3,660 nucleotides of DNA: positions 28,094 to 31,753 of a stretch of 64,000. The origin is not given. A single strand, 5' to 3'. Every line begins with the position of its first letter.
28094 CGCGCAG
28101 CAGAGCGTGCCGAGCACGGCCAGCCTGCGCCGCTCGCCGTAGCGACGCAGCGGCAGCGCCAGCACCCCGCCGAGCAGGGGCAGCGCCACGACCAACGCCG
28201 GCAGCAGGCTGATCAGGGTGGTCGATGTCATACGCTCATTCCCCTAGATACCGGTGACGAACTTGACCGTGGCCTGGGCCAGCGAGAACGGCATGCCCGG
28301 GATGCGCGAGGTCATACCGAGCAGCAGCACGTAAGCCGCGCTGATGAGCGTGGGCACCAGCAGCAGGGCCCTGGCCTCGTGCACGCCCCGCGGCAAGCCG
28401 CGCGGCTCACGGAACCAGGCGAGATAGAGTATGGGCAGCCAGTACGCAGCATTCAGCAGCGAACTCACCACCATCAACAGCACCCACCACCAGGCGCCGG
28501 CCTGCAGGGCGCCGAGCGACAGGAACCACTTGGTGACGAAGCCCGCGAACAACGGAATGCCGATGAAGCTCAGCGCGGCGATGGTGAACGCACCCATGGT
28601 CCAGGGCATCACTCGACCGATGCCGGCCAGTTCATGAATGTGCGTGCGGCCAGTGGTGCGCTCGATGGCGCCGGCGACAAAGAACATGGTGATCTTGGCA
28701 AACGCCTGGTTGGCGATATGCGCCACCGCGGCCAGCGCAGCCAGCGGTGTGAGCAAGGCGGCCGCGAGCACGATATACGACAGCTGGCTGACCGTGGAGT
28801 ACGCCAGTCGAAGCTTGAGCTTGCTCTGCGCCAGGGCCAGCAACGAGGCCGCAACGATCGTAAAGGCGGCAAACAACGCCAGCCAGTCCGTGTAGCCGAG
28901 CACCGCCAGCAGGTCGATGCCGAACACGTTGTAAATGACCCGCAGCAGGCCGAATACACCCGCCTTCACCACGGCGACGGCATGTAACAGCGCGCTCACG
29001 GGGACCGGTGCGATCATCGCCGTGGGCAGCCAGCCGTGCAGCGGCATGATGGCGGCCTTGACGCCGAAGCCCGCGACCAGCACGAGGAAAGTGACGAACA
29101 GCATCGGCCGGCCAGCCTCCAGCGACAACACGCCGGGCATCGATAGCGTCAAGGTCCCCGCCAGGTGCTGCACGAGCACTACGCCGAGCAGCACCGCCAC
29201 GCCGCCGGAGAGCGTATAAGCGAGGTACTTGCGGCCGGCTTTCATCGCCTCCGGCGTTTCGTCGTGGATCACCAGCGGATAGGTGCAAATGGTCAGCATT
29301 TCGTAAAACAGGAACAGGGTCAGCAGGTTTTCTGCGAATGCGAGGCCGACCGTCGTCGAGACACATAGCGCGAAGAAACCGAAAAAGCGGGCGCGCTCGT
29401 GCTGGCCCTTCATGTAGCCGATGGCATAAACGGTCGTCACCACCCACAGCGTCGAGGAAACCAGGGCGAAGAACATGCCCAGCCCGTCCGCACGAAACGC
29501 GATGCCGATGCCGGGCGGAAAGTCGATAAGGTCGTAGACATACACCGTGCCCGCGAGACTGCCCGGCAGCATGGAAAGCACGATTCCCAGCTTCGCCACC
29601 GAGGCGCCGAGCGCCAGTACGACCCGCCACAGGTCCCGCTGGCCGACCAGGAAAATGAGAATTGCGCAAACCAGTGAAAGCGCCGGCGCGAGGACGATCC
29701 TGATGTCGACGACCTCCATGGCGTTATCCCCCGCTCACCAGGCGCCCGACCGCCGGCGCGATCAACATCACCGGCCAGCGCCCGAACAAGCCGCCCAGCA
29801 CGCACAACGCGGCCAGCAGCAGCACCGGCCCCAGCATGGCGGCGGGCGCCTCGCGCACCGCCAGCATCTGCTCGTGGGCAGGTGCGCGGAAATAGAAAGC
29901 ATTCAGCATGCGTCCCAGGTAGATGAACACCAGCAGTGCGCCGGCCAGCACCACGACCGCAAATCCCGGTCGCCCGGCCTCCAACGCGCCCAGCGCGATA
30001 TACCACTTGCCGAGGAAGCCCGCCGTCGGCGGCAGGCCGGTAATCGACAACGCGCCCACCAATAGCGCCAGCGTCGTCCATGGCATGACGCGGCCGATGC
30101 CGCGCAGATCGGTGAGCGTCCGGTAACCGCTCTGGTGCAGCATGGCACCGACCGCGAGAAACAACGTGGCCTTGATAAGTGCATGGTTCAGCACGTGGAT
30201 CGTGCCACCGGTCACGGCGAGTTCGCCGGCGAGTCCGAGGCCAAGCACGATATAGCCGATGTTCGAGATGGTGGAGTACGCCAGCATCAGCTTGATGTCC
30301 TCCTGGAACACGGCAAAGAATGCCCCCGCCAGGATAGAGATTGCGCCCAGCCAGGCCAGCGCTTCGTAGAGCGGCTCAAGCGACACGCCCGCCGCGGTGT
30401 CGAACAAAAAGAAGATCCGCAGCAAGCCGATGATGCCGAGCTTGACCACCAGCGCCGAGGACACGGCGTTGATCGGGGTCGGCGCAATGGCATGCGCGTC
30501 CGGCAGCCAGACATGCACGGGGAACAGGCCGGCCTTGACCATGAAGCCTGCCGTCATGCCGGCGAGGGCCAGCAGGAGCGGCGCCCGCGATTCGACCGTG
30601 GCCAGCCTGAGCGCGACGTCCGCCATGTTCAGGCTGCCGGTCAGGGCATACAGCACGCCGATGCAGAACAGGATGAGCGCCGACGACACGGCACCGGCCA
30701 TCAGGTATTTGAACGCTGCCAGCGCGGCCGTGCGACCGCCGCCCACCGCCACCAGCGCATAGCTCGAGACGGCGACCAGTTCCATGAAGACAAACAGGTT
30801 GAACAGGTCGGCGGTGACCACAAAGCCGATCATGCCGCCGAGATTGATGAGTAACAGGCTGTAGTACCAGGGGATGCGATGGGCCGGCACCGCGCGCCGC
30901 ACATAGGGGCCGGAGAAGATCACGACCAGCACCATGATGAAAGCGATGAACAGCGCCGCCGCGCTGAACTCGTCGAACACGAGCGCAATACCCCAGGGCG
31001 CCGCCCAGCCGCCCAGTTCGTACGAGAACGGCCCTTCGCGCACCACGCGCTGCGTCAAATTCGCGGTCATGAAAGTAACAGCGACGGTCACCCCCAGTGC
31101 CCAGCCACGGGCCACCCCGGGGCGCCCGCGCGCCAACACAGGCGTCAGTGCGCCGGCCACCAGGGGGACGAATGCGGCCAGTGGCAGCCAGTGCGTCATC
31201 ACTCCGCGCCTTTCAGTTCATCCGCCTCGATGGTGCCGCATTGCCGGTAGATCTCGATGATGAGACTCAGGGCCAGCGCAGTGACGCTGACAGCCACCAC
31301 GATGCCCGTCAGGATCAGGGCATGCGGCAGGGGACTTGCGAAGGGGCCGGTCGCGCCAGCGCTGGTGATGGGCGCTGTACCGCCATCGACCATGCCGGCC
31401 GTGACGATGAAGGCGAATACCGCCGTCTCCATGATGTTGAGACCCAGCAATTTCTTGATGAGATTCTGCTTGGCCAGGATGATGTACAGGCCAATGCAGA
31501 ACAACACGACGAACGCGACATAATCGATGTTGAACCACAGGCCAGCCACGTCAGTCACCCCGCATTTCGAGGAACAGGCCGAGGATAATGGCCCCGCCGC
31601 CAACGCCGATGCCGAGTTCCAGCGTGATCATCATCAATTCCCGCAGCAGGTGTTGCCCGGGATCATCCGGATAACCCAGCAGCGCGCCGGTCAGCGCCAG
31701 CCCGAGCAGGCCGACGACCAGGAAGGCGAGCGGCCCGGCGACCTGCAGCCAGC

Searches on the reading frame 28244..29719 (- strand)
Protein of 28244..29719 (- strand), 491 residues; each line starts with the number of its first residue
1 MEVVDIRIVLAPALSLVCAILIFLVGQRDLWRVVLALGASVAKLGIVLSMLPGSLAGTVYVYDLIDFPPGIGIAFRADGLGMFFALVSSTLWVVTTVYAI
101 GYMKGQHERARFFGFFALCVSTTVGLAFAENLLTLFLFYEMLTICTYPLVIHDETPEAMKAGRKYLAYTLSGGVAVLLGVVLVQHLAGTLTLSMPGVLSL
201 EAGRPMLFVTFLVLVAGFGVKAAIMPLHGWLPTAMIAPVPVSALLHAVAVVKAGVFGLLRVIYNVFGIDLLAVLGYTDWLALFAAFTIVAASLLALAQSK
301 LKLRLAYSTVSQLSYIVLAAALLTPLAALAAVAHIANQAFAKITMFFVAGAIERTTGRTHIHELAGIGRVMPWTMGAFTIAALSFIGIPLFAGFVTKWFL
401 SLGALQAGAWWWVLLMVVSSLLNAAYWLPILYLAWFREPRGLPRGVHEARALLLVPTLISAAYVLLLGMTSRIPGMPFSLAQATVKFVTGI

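Call 4: search_protein_families(library=pfam, proteins=[window:28244-29719:-], max_evalue=0.01)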
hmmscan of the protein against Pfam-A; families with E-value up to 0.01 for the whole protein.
window:28244-29719:- (491 aa): 2 families
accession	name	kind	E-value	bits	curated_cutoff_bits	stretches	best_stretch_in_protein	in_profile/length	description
PF00361.26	Proton_antipo_M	-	1.1e-50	173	21.5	1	129-422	1-293/294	NADH:quinone oxidoreductase/Mrp antiporter, TM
PF00662.26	Proton_antipo_N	-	2.2e-06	27.9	24.5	1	71-113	9-51/51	NADH-Ubiquinone oxidoreductase (complex I), chain 5 N-terminus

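Call 11: find_encoding_contigs(protein=window:28244-29719:-, flank=10000, max_places=6)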
Protein window:28244-29719:- (491 aa): no gene with exactly this product is on record in the collection.

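Call 22: search_protein_families(library=ncbifam, proteins=[window:28244-29719:-], max_evalue=0.01)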
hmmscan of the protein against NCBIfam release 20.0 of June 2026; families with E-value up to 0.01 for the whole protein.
window:28244-29719:- (491 aa): 72 families (the best 25 are shown)
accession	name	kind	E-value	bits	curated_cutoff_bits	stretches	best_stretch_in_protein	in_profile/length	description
NF005561.0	PRK07234.1-1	equivalog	2.6e-153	511.8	718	1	2-438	3-442/569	putative monovalent cation/H+ antiporter subunit D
NF006236.0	PRK08375.1-1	equivalog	6.1e-150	500.4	663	1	3-470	4-480/493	putative monovalent cation/H+ antiporter subunit D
NF005140.0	PRK06589.1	equivalog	7.9e-95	318.5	470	1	8-469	16-475/489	putative monovalent cation/H+ antiporter subunit D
NF009287.0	PRK12647.1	equivalog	1e-66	226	937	1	9-475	8-471/773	putative monovalent cation/H+ antiporter subunit A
NF009288.0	PRK12648.1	equivalog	1.2e-63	215.5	1104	1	12-473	7-473/954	monovalent cation/H+ antiporter subunit A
NF005097.0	PRK06525.1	equivalog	1.1e-59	202.4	430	1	11-439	8-438/480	hydrogenase 4 subunit D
NF009284.0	PRK12644.1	equivalog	1.6e-56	192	962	1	12-472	9-472/975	Na+/H+ antiporter subunit A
NF006419.0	PRK08668.1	equivalog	5.3e-55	187.3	617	1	11-470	7-466/613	NADH dehydrogenase subunit M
NF009290.0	PRK12650.1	equivalog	7.3e-54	183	980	1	61-478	63-479/966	DUF4040 family protein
NF009305.0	PRK12662.1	equivalog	4.7e-53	180.6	700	1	9-439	7-441/492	putative monovalent cation/H+ antiporter subunit D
NF005141.0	PRK06590.1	equivalog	1e-52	179.9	556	1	9-471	6-468/615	NADH-quinone oxidoreductase subunit L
NF006241.0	PRK08377.1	equivalog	2e-52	178.8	645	1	66-469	65-461/494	NADH dehydrogenase subunit N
NF009306.0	PRK12663.1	equivalog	3.2e-52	177.9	542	1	8-471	6-467/498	Na+/H+ antiporter subunit D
TIGR01974.1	NDH_I_L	subfamily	6.6e-52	177.3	407.5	1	55-470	57-478/630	NADH-quinone oxidoreductase subunit L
TIGR00940.1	2a6301s01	subfamily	7.2e-52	176.7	920.45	1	8-472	5-490/793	monovalent cation:proton antiporter subunit A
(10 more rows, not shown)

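Call 49: search_solved_structures(query=window:28244-29719:-, max_evalue=1e-35)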
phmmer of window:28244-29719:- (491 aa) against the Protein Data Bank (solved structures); distinct sequences matched with E-value up to 1e-35: 3.
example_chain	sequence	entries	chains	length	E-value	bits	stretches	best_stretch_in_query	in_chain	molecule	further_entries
6u8y_H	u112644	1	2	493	1.6e-40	143.1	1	67-459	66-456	NADH dehydrogenase subunit N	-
6cfw_H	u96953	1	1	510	1.9e-37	132.9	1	24-469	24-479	Monovalent cation/H+ antiporter subunit D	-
6z16_A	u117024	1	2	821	2e-36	129.5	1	68-473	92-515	Multisubunit Na+/H+ antiporter, A subunit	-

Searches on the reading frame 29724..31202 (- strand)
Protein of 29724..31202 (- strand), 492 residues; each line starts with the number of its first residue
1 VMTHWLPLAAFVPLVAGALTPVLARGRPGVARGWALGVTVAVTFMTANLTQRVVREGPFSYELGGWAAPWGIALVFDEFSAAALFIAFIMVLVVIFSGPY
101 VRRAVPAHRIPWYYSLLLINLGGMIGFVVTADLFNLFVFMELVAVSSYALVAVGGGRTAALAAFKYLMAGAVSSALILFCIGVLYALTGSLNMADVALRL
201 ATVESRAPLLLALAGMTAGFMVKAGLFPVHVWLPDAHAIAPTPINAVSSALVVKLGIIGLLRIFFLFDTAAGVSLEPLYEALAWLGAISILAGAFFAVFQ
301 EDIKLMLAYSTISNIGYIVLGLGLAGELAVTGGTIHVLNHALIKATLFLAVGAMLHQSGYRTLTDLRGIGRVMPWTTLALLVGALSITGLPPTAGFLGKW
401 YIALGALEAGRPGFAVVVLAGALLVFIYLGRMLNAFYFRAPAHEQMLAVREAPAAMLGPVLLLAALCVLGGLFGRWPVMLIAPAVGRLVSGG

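Call 4: search_protein_families(library=pfam, proteins=[window:29724-31202:-], max_evalue=0.01)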
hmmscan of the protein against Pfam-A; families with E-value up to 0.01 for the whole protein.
window:29724-31202:- (492 aa): 1 family
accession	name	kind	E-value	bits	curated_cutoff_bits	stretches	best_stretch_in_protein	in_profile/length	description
PF00361.26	Proton_antipo_M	-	7.3e-62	209.7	21.5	1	132-421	3-290/294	NADH:quinone oxidoreductase/Mrp antiporter, TM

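Call 22: search_protein_families(library=ncbifam, proteins=[window:29724-31199:-], max_evalue=0.01)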
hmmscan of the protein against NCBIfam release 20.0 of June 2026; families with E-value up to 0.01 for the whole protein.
window:29724-31199:- (491 aa): 75 families (the best 25 are shown)
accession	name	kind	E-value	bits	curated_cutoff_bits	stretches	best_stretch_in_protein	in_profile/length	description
NF009305.0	PRK12662.1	equivalog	3.7e-94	316.2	700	1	7-481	8-483/492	putative monovalent cation/H+ antiporter subunit D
NF006240.0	PRK08376.1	subfamily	1.7e-87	294.5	662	1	2-488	4-508/521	putative monovalent cation/H+ antiporter subunit D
NF009306.0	PRK12663.1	equivalog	5.4e-86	289.3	542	1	4-485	4-479/498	Na+/H+ antiporter subunit D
NF005818.0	PRK07691.1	equivalog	3.2e-83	280.4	586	1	7-483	8-479/496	Na+/H+ antiporter subunit D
NF006241.0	PRK08377.1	equivalog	1.5e-82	278.2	645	1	10-474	10-464/494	NADH dehydrogenase subunit N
NF006419.0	PRK08668.1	equivalog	1.8e-77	261.5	617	1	67-475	58-469/613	NADH dehydrogenase subunit M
TIGR00944.1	2a6301s04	subfamily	9.4e-72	242.7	692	1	5-445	3-440/463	multicomponent K+/H+ antiporter, MrpD/PhaD subunit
NF009308.0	PRK12665.1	equivalog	2.9e-71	240.6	585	1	2-445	6-447/531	Na+/H+ antiporter subunit D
NF006236.0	PRK08375.1-1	equivalog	3.7e-70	237.2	663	1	8-479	12-487/493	putative monovalent cation/H+ antiporter subunit D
NF005086.0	PRK06521.1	equivalog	2.2e-67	228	667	1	13-489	15-508/669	hydrogenase 4 subunit B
NF009309.0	PRK12666.1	equivalog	2.2e-63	214.7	476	1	1-469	4-487/529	monovalent cation/H+ antiporter subunit D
NF009287.0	PRK12647.1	equivalog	1.3e-61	209.1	937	1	8-477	6-471/773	putative monovalent cation/H+ antiporter subunit A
NF006237.0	PRK08375.1-2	equivalog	8.1e-61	206.7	597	1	62-465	55-433/497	putative monovalent cation/H+ antiporter subunit D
NF009288.0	PRK12648.1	equivalog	1.6e-60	205.2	1104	1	5-478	3-476/954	monovalent cation/H+ antiporter subunit A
TIGR01972.1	NDH_I_M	subfamily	8.1e-60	202.9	263.8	1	6-489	2-484/486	NADH-quinone oxidoreductase subunit M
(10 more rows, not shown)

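Call 48: search_solved_structures(query=window:29724-31199:-, max_evalue=1e-35)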
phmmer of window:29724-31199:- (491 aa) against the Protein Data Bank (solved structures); distinct sequences matched with E-value up to 1e-35: 7.
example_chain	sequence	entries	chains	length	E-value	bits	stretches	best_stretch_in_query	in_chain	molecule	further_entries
6cfw_H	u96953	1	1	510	5.5e-68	233.6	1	4-477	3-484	Monovalent cation/H+ antiporter subunit D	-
6u8y_H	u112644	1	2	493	6.8e-60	206.9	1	7-472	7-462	NADH dehydrogenase subunit N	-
7qru_D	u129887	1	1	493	3.2e-57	198.1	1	7-474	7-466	Na+/H+ antiporter subunit D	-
6z16_D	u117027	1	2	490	4.5e-52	181.1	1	9-474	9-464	Multisubunit Na+/H+ antiporter, D subunit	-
6u8y_X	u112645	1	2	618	2.8e-42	148.8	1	5-481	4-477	NADH dehydrogenase subunit M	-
6hum_F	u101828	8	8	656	1.4e-38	136.6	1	63-432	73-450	NADH dehydrogenase subunit 5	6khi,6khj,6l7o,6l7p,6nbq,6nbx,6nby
7d3u_D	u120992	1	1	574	2.3e-37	132.6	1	7-440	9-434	Monovalent Na+/H+ antiporter subunit D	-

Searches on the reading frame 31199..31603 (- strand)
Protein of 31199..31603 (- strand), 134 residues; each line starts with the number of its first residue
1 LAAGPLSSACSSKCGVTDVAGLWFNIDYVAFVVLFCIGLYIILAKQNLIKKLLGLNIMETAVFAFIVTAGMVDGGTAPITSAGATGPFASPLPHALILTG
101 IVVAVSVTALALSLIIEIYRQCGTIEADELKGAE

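Call 4: search_protein_families(library=pfam, proteins=[window:31199-31603:-], max_evalue=0.01)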
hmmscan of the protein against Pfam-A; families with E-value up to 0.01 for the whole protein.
window:31199-31603:- (134 aa): 1 family
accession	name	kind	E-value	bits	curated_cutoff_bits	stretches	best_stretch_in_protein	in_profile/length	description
PF00420.29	Oxidored_q2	-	3.3e-24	84.9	26.1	1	29-131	4-91/95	NADH-ubiquinone/plastoquinone oxidoreductase chain 4L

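Call 70: search_solved_structures(query=window:31199-31558:-, max_evalue=1, show_alignments=4)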
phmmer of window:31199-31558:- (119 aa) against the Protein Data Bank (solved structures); distinct sequences matched with E-value up to 1: 12.
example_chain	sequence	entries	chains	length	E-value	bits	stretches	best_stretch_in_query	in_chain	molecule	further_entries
6u8y_G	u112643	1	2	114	3.2e-23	85.6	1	13-116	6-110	Monovalent cation/H+ antiporter subunit C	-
6cfw_G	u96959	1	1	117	2.3e-17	66.7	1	12-116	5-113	Monovalent cation/H+ antiporter subunit C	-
7qru_C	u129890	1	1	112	1.5e-12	51.2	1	16-118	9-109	Na(+)/H(+) antiporter subunit C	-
6z16_C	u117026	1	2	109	5.4e-11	46.2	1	15-117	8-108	Multisubunit Na+/H+ antiporter, C subunit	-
7d3u_C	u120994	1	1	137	0.00077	23.2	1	20-100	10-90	Monovalent Na+/H+ antiporter subunit C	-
6hum_E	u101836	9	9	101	0.0013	22.4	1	15-113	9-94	NAD(P)H-quinone oxidoreductase subunit 4L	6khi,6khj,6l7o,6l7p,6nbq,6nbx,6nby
9t5x_V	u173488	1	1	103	0.019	18.7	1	15-59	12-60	NADH-quinone oxidoreductase subunit K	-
3rko_K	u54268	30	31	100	0.019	18.6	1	15-59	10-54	NADH-QUINONE OXIDOREDUCTASE SUBUNIT K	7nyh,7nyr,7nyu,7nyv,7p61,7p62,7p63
9rbf_V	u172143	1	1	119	0.082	16.6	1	15-59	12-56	NuoK-86 nascent peptide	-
7wff_E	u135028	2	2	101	0.17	15.6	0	16-53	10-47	NAD(P)H-quinone oxidoreductase subunit 4L, chloroplastic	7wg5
9grx_E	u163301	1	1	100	0.58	13.9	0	16-53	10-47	NAD(P)H-quinone oxidoreductase subunit 4L, chloroplastic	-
7eu3_E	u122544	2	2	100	0.97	13.2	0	16-53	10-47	NAD(P)H-quinone oxidoreductase subunit 4L, chloroplastic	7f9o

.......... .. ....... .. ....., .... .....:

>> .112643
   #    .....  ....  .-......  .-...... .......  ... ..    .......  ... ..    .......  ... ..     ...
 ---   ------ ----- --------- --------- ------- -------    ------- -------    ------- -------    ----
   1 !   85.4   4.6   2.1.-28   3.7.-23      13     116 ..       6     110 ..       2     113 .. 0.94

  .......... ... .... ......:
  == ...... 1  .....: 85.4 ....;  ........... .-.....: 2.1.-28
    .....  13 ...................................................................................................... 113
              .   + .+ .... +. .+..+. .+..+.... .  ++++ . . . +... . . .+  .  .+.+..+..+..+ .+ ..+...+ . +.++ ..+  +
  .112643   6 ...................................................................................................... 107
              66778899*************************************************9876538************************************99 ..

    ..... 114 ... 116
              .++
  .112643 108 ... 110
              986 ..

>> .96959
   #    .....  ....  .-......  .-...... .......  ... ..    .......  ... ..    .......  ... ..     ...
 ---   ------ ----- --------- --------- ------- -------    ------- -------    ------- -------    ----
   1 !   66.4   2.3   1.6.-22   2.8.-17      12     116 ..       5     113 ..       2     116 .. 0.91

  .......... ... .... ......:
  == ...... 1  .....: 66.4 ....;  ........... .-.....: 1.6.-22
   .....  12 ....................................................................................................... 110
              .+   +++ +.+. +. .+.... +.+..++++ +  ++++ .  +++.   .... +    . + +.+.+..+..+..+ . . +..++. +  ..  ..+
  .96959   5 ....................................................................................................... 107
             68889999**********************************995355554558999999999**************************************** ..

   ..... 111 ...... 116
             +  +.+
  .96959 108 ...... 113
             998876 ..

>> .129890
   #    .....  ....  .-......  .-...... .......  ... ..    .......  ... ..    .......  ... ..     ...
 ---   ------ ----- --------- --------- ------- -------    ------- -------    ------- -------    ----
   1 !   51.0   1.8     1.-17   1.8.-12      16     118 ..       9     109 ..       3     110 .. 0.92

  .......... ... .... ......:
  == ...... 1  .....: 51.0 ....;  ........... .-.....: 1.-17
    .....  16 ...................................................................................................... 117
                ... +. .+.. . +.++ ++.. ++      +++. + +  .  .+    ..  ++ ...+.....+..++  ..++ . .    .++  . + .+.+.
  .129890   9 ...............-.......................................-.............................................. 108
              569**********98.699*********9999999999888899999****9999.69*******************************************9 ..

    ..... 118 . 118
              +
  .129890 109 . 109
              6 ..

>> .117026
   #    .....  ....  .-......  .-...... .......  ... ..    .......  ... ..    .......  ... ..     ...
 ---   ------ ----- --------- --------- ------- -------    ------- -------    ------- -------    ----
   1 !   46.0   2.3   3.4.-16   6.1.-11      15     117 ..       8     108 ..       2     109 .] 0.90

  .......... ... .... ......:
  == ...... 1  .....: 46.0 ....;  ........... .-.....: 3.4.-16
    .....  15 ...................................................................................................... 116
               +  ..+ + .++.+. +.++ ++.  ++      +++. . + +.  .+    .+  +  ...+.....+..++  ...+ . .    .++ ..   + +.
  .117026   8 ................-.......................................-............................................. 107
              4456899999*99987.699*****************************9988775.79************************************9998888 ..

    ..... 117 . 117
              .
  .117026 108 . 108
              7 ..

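Call 84: search_protein_families(library=ncbifam, proteins=[window:31199-31558:-], max_evalue=0.001)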
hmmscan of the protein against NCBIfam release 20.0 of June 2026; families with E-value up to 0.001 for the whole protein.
window:31199-31558:- (119 aa): 22 families
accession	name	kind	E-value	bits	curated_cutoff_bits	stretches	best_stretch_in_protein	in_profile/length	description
NF005621.0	PRK07375.1-6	equivalog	4.8e-36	123.2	126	1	11-116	9-114/120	putative monovalent cation/H+ antiporter subunit C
NF005624.0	PRK07375.2-3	equivalog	3.1e-25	88.4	95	1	10-110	5-104/105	cation:proton antiporter subunit C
NF005619.0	PRK07375.1-4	equivalog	3.4e-24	85.3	145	1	13-115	6-107/111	Na+/H+ antiporter subunit C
NF005620.0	PRK07375.1-5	equivalog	1.1e-19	70.6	91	1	16-116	8-108/113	putative monovalent cation/H+ antiporter subunit C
NF006372.0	PRK08600.1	equivalog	4.7e-19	68.5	127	1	16-118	9-109/113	Na(+)/H(+) antiporter subunit C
NF006250.0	PRK08388.1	equivalog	5.7e-19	68.7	137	1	11-116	4-115/119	putative monovalent cation/H+ antiporter subunit C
NF005623.0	PRK07375.2-2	equivalog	1.3e-18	67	81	1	15-105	5-92/93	putative monovalent cation/H+ antiporter subunit C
NF009301.0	PRK12658.1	equivalog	1.4e-17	63.6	156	1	17-119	10-114/125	Na+/H+ antiporter subunit C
NF009304.0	PRK12661.1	equivalog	1.8e-16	60.4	152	2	62-116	82-136/140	putative monovalent cation/H+ antiporter subunit C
NF009302.0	PRK12659.1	equivalog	1.8e-16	60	154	1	17-117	10-112/117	Na+/H+ antiporter subunit C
NF009303.0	PRK12660.1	subfamily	1.7e-15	56.9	132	1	17-118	10-110/114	putative monovalent cation/H+ antiporter subunit C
TIGR00941.1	2a6301s03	subfamily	4.7e-15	56.1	161.2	1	18-110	11-101/104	multicomponent Na+:H+ antiporter, MnhC subunit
NF005618.0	PRK07375.1-3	equivalog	8.2e-15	55.1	107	1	15-115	11-115/119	putative monovalent cation/H+ antiporter subunit C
NF006573.0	PRK09094.1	equivalog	5.8e-14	52.1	105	1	15-113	8-108/114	Na+/H+ antiporter subunit C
NF005929.0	PRK07946.1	equivalog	2.2e-13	50.4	157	1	14-106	9-100/204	Na(+)/H(+) antiporter subunit C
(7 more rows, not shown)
